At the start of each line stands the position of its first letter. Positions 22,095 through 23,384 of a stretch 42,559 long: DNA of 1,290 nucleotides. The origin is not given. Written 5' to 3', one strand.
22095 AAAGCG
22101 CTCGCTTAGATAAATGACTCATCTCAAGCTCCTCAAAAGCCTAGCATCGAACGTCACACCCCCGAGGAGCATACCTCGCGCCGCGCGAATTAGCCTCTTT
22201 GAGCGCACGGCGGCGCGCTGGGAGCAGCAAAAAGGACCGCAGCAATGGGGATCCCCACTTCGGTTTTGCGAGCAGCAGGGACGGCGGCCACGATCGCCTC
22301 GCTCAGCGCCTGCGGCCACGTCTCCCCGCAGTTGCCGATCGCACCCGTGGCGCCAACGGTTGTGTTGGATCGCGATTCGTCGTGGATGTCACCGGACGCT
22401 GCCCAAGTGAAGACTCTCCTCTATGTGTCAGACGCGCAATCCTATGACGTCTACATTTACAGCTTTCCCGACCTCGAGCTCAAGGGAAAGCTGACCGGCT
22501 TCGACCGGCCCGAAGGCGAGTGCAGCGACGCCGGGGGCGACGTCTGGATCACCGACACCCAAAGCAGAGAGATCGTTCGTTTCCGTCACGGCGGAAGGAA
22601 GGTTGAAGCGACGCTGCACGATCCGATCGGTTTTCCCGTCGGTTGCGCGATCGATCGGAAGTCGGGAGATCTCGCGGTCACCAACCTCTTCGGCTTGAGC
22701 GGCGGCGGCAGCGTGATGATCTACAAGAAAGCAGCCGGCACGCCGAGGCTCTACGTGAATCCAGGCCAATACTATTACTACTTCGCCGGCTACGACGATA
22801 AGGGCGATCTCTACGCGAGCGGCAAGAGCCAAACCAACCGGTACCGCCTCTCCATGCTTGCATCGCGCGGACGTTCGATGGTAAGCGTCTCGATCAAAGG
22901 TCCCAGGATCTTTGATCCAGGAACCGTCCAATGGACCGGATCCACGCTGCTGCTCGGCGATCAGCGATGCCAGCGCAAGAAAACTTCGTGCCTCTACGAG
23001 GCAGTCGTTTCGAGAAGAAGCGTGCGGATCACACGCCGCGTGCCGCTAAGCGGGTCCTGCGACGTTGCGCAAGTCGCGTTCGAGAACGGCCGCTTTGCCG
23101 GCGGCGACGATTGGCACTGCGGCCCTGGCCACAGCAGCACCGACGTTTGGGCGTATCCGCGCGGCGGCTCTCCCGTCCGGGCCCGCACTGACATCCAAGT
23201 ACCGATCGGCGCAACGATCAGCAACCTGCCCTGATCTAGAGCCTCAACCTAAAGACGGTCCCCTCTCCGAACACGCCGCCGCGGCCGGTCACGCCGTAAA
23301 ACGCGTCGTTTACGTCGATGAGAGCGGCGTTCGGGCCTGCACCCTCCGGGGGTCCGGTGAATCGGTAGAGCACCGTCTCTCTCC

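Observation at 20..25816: Three PLC/AcpA-type phosphoesterase lipoproteins interleaved with four copies of an unnamed ~329-aa lipoprotein family: candidate envelope module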

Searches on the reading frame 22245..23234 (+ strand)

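Call 10: search_protein_families(library=pfam, proteins=[window:22245-23234:+], max_evalue=0.1)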
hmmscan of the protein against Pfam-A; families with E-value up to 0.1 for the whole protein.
window:22245-23234:+ (329 aa): 2 families
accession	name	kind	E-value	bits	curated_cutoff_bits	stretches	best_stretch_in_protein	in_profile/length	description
PF01436.27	NHL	-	0.0054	17.1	20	0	86-105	1-20/28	NHL repeat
PF08450.18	SGL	-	0.072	13.1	26.3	0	57-122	146-219/246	SMP-30/Gluconolactonase/LRE-like region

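Call 30: search_protein_families(library=ncbifam, proteins=[window:22245-23234:+], max_evalue=0.01)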
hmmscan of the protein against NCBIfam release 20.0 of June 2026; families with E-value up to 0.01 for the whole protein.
window:22245-23234:+ (329 aa): 0 families
